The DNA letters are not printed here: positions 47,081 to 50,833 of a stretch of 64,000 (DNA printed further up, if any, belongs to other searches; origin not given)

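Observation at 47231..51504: Second SARP-NB-ARC-TPR regulator in the same arrangement with a different PEP-CTERM cargo gene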

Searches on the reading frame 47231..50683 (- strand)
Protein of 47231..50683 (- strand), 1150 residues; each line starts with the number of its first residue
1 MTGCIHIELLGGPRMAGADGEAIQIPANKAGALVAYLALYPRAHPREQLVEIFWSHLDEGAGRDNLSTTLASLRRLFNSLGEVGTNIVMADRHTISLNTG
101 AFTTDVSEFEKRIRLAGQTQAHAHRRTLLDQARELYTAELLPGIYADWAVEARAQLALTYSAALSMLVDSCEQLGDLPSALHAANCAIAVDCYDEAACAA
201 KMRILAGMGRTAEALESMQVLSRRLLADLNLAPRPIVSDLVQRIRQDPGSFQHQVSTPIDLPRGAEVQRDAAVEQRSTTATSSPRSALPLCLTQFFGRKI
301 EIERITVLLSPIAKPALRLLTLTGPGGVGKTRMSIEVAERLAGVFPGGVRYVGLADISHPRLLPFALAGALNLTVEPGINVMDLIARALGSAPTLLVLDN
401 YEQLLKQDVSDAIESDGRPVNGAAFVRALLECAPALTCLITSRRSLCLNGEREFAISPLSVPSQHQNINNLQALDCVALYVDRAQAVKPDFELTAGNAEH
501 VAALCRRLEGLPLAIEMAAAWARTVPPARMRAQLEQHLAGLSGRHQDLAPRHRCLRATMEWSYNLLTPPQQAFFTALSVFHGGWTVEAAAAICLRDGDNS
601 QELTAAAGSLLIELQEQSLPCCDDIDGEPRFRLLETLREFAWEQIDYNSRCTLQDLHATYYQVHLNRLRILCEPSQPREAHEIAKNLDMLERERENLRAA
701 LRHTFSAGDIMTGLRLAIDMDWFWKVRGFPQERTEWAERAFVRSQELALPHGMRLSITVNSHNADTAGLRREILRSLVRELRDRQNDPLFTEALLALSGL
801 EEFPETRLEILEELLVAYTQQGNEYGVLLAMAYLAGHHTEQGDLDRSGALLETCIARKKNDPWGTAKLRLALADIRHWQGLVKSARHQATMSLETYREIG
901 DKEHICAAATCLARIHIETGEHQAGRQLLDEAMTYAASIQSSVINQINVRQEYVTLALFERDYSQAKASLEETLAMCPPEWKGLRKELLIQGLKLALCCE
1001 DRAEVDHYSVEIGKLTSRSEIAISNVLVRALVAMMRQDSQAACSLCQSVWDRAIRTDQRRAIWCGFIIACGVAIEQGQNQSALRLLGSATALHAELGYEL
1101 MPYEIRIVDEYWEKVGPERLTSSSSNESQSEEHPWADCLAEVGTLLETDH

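Call 5: search_protein_families(library=pfam, proteins=[window:47231-50683:-], max_evalue=0.01)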
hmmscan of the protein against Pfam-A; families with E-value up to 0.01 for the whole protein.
window:47231-50683:- (1150 aa): 3 families
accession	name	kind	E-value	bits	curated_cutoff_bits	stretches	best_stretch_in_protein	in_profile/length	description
PF03704.23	BTAD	-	4.6e-12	47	22.1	1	104-245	1-146/146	Bacterial transcriptional activator domain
PF13191.12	AAA_16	-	2.1e-06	28.7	32.6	1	294-344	1-51/167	AAA ATPase domain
PF13401.12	AAA_22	-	0.0059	17.4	27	0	319-406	7-97/130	AAA domain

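Call 7: search_protein_families(library=ncbifam, proteins=[window:47231-50683:-], max_evalue=0.1)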
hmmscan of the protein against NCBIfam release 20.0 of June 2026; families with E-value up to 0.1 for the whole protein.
window:47231-50683:- (1150 aa): 5 families
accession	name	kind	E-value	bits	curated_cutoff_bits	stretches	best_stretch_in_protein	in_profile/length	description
NF041717.1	HaaA_phane_TPR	equivalog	5.8e-16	57.8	1125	3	426-724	234-522/882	cyclophane-containing RiPP biosynthesis TPR protein HaaT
NF053617.1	SARPRegAfsRStmc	equivalog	6.9e-13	47.5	1430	2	12-602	35-578/986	SARP-family global regulator AfsR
NF041231.1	BagI_FevR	exception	0.0034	16.8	500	1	188-262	176-248/315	AfsR/SARP family transcriptional regulator BagI/FevR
NF053520.1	HK_Porph_FimS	equivalog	0.027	12.8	600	1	856-949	154-247/618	sensor histidine kinase FimS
TIGR04291.1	arsen_driv_ArsA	equivalog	0.07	11.8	650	0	299-342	302-345/565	arsenical pump-driving ATPase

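Call 10: find_homologous_proteins(query=window:47231-50683:-, max_evalue=1e-10)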
Query window:47231-50683:- (1150 aa): 5170 proteins with E <= 1e-10 among 8000 candidates; the best 120 are listed.
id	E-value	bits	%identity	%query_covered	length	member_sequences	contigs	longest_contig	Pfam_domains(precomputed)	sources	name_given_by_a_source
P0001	0.0e+0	2588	100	100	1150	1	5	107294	PF03704.24,PF13191.13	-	-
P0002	9.7e-167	575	35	100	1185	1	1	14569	PF14559.13,PF03704.24,PF13424.13,PF00486.35,PF13401.13,PF13191.13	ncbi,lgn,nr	ncbi:MAG: putative ATPase [Chthonomonadaceae bacterium]|nr:putative ATPase [Chthonomonadaceae bacter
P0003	1.8e-159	551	36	84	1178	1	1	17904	PF03704.24,PF13424.13,PF00486.35,PF13401.13,PF13191.13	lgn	-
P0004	2.3e-159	550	35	96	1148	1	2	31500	PF14559.13,PF03704.24,PF13424.13,PF13401.13,PF13428.13,PF13191.13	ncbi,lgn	-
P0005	1.8e-157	544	39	81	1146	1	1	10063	PF03704.24,PF13424.13,PF13401.13,PF13191.13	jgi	jgi:predicted ATPase/DNA-binding SARP family transcriptional activator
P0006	5.5e-156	539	42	61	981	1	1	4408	PF03704.24,PF25873.1,PF17874.8,PF00515.35,PF25872.1,PF13424.13,PF13181.13,PF07719.24,PF13191.13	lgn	-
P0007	6.6e-155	536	37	81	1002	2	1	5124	PF03704.24,PF17874.8,PF00515.35,PF25872.1,PF13424.13,PF13176.13,PF07719.24,PF13374.13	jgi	jgi:predicted ATPase/DNA-binding SARP family transcriptional activator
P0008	4.4e-154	533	32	78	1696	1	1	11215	PF03704.24,PF12862.14,PF25872.1,PF13401.13,PF01637.25,PF00931.29,PF13191.13,PF13374.13,PF17874.8,PF00515.35,PF05729.19,PF13424.13,PF07719.24,PF13481.13,PF20720.4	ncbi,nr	ncbi:MAG TPA: tetratricopeptide repeat protein, partial [Roseiflexaceae bacterium]|nr:tetratricopept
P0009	3.0e-144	500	36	82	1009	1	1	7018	PF03704.24,PF17874.8,PF00515.35,PF25872.1,PF13424.13,PF00486.35,PF07719.24,PF13374.13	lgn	-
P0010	3.7e-142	493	37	77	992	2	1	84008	PF03704.24,PF13424.13,PF00486.35,PF13191.13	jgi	jgi:predicted ATPase/DNA-binding SARP family transcriptional activator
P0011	3.7e-135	470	35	50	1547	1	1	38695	PF25872.1,PF01381.29,PF13424.13,PF13401.13,PF01637.25,PF13560.13,PF13481.13,PF00931.29,PF13191.13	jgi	jgi:predicted ATPase/DNA-binding XRE family transcriptional regulator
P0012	4.6e-135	470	40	64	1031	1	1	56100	PF03704.24,PF13424.13,PF00486.35,PF13191.13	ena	-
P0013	2.2e-129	451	35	84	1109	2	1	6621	PF03704.24,PF13176.13,PF13401.13,PF13191.13,PF13374.13,PF14559.13,PF17874.8,PF00515.35,PF13424.13,PF13432.13,PF13181.13,PF07719.24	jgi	jgi:predicted ATPase/DNA-binding SARP family transcriptional activator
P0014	7.9e-129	449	34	84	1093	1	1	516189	PF14559.13,PF03704.24,PF17874.8,PF13424.13,PF07719.24,PF13191.13,PF13374.13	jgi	jgi:predicted ATPase/DNA-binding SARP family transcriptional activator/Flp pilus assembly protein Ta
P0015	5.6e-126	440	35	61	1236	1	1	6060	PF03704.24,PF17874.8,PF00515.35,PF13424.13,PF13176.13,PF13401.13,PF13181.13,PF07719.24,PF13191.13,PF13374.13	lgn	-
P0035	2.4e-115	405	35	87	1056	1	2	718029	PF14559.13,PF03704.24,PF00515.35,PF13424.13,PF13432.13,PF13401.13,PF13181.13,PF07719.24,PF13191.13,PF13374.13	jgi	-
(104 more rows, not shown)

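Call 11: find_encoding_contigs(protein=P0001, flank=10000, max_places=6)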
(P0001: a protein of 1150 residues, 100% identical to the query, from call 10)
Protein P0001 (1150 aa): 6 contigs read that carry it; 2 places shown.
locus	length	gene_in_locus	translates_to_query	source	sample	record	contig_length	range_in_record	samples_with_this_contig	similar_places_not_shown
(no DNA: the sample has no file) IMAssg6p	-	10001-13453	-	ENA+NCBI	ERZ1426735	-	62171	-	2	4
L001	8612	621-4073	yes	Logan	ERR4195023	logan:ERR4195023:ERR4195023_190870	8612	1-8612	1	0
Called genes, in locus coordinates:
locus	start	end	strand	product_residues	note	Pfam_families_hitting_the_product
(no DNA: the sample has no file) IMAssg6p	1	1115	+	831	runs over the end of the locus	PF07719:TPR_2 (faint)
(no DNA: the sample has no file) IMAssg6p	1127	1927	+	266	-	PF01663:Phosphodiest, PF01676:Metalloenzyme, PF00884:Sulfatase (weak)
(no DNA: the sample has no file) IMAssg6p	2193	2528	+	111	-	-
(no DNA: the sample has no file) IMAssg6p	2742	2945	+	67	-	-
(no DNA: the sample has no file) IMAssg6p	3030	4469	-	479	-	PF07394:DUF1501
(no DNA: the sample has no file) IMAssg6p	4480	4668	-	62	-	-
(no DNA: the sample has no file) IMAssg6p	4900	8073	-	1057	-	PF07635:PSCyt1, PF07583:PSCyt2, PF07587:PSD1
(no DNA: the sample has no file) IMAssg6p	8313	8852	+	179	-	-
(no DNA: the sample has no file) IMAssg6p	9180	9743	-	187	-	-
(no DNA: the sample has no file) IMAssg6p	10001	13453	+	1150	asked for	PF03704:BTAD, PF13191:AAA_16 (weak)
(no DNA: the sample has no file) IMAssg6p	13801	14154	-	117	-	PF01588:tRNA_bind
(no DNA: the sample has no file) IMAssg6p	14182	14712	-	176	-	PF01872:RibD_C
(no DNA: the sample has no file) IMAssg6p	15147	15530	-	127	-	-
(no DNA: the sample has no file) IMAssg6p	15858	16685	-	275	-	PF00924:MS_channel_2nd, PF21082:MS_channel_3rd (faint)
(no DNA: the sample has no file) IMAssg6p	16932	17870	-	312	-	-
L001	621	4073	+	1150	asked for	PF03704:BTAD, PF13191:AAA_16 (weak)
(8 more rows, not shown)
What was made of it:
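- Checked: The cargo gene is 50941..51504(+), 187 aa, the same call as public gene callers make (call 11).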

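Call 19: find_related_loci(query=A1, collection=genome_contigs, flank=10000)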
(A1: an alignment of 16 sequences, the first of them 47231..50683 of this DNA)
Query A1 (1150 aa) in genome_contigs; peptide patterns used: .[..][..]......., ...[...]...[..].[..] (x = any residue, [..] = any of these).
600 stretches matched a pattern (row limit reached: there are more); 597 encode a relative of the query (tblastn E <= 1e-3); the best 80 are kept; 80 distinct loci.
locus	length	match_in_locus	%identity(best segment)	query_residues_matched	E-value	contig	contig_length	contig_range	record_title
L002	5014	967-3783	34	28-977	3e-125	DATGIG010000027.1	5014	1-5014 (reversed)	MAG TPA_asm: Chthonomonadaceae bacterium isolate SMAG_U9801 k141_621672, whole genome shotgun sequence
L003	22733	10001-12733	31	6-974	5e-94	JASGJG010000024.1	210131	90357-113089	MAG: Armatimonas sp. isolate 5N410 JMF-2111-06-0005.ont.bin.410_23, whole genome shotgun sequence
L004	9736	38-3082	35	128-976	5e-92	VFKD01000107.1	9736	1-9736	MAG: bacterium isolate Bin_57_9 c_000004647346, whole genome shotgun sequence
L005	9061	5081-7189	32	1-736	2e-84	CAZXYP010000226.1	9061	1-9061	MAG TPA_asm: uncultured Anaerolineales bacterium isolate binchicken_co107_231 genome assembly, contig: NODE_16875_length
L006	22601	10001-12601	30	5-933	1e-82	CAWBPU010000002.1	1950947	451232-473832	MAG: uncultured Chloroflexia bacterium isolate MFD01275.bin.2.120 genome assembly, contig: contig_7667, whole genome sho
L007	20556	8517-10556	35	283-974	5e-81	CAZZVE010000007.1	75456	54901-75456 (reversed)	MAG: uncultured Ktedonobacterales bacterium isolate Brown_J.bin.2 genome assembly, contig: NODE_11_length_75456_cov_11.1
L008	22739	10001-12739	29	5-922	2e-80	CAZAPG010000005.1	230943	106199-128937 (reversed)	MAG TPA_asm: uncultured Caldilineaceae bacterium isolate binchicken_co350_69 genome assembly, contig: NODE_35_length_230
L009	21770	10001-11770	34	288-933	1e-79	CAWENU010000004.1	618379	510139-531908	MAG: uncultured Acidobacteriota bacterium isolate MFD02579.bin.2.51 genome assembly, contig: contig_13310, whole genome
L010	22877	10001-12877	29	6-981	2e-79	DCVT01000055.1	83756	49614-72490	MAG TPA_asm: Anaerolineales bacterium UBA2181 UBA2181_contig_9330, whole genome shotgun sequence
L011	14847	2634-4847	31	1-724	1e-77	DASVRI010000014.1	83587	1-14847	MAG TPA_asm: Abditibacteriaceae bacterium isolate SMAG_U3232 k141_494243, whole genome shotgun sequence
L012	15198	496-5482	41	32-718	1e-76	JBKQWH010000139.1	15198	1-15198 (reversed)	MAG: Capsulimonadaceae bacterium isolate SEr3G3H3I__bin_272 SEr3G3H3I_000000146771, whole genome shotgun sequence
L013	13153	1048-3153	33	213-933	2e-76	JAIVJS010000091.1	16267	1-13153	MAG: Acidobacteria bacterium isolate MAG7 MTG7_1005, whole genome shotgun sequence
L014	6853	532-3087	30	45-957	2e-76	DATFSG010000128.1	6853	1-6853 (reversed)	MAG TPA_asm: Gaiellaceae bacterium isolate SMAG_U9378 k141_5721207, whole genome shotgun sequence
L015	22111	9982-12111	31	224-933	2e-75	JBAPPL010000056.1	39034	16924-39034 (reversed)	MAG: Candidatus Sulfotelmatobacter sp. isolate MFD03315_ilm_asm_bin6 k127_144379, whole genome shotgun sequence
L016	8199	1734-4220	30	28-917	7e-75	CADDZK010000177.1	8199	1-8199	Actinobacteria bacterium isolate 28 genome assembly, contig: NODE_6734_length_8199_cov_5.705525, whole genome shotgun se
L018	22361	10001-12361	36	40-933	3e-74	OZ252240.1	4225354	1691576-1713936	MAG: Capsulimonadaceae bacterium isolate a2a86edc-45d1-4d9d-aabf-dbb7e56cb6e1 genome assembly, chromosome: 1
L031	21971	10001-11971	32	280-972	2e-71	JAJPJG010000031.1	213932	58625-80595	MAG: Spartobacteria bacterium isolate Centralia_MAG_443 k107_20029523, whole genome shotgun sequence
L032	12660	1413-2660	39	287-728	3e-71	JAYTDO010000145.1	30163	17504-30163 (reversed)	MAG: Chthoniobacteraceae bacterium isolate GFS_1749 GFS_1749_144, whole genome shotgun sequence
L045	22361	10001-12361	33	1-939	2e-68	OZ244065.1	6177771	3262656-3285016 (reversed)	MAG: Capsulimonadaceae bacterium isolate b96f50d5-ec74-4825-8ec0-1eb044643813 genome assembly, chromosome: 1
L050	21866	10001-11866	32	24-702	1e-76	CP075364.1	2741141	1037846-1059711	MAG: Fimbriimonadaceae bacterium isolate ACE_ARM1 chromosome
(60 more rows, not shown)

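Call 29: find_encoding_contigs(protein=P0002, flank=10000, max_places=2)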
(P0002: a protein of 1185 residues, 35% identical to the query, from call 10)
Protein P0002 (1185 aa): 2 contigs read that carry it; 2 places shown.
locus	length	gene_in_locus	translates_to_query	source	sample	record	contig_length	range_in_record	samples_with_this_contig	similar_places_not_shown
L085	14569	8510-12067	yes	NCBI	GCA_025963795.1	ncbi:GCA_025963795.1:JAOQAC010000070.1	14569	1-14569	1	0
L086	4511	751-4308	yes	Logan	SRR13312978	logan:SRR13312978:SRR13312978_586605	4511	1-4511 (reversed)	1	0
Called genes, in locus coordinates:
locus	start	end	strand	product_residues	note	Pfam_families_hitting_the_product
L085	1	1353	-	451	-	PF13364:BetaGal_ABD2 (faint), PF02837:Glyco_hydro_2_N, PF22666:Glyco_hydro_2_N2, PF00703:Glyco_hydro_2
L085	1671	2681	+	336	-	PF24885:TPR_NPHP3, PF13374:TPR_10 (weak), PF13424:TPR_12, PF13374:TPR_10, PF13374:TPR_10, PF13424:TPR_12, PF24885:TPR_NPHP3, PF13374:TPR_10, +8 more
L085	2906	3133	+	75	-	-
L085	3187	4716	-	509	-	PF00756:Esterase (weak)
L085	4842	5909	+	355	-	PF17761:DUF1016_N, PF06250:YhcG_C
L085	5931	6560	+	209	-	-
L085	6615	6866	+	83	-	-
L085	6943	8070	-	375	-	PF01408:GFO_IDH_MocA, PF02894:GFO_IDH_MocA_C, PF22725:GFO_IDH_MocA_C3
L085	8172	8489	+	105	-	-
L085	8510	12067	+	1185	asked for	PF00486:Trans_reg_C (weak), PF03704:BTAD, PF13424:TPR_12 (faint), PF14559:TPR_19 (faint), PF13191:AAA_16, PF13401:AAA_22 (weak)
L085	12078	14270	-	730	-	PF08448:PAS_4 (weak), PF07568:HisKA_2, PF13581:HATPase_c_2 (weak), PF02518:HATPase_c, PF00989:PAS (weak), PF13426:PAS_9, PF07730:HisKA_3, PF02518:HATPase_c, +3 more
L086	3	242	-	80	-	?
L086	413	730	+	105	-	-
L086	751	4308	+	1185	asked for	PF00486:Trans_reg_C (weak), PF03704:BTAD, PF13424:TPR_12 (faint), PF14559:TPR_19 (faint), PF13191:AAA_16, PF13401:AAA_22 (weak)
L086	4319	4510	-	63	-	?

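Call 30: find_encoding_contigs(protein=P0003, flank=10000, max_places=2)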
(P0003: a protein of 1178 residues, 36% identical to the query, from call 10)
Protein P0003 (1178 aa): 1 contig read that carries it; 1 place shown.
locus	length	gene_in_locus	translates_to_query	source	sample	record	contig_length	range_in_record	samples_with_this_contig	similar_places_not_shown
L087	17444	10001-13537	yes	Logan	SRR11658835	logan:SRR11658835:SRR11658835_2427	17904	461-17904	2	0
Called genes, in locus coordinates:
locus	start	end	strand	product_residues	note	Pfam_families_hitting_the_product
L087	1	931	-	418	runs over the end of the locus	PF07690:MFS_1 (weak), PF03092:BT1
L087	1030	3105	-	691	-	PF08305:NPCBM, PF05345:He_PIG (weak), PF16499:Melibiase_2, PF17801:Melibiase_C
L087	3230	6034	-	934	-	PF13364:BetaGal_ABD2 (faint), PF02837:Glyco_hydro_2_N (weak), PF22666:Glyco_hydro_2_N2, PF00703:Glyco_hydro_2, PF02836:Glyco_hydro_2_C, PF16355:DUF4982, PF18565:Glyco_hydro2_C5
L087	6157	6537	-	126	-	PF13366:PDDEXK_3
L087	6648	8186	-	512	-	PF00756:Esterase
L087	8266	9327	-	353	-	PF01408:GFO_IDH_MocA, PF22725:GFO_IDH_MocA_C3, PF02894:GFO_IDH_MocA_C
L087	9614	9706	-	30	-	-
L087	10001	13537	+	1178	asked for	PF00486:Trans_reg_C (faint), PF03704:BTAD, PF13191:AAA_16, PF13401:AAA_22 (weak), PF13424:TPR_12 (weak)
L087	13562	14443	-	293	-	PF04794:YdjC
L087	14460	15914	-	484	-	PF01266:DAO (faint), PF07992:Pyr_redox_2, PF13450:NAD_binding_8 (weak), PF13454:NAD_binding_9 (faint), PF00070:Pyr_redox (weak), PF22366:NDH2_C (weak)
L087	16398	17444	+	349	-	?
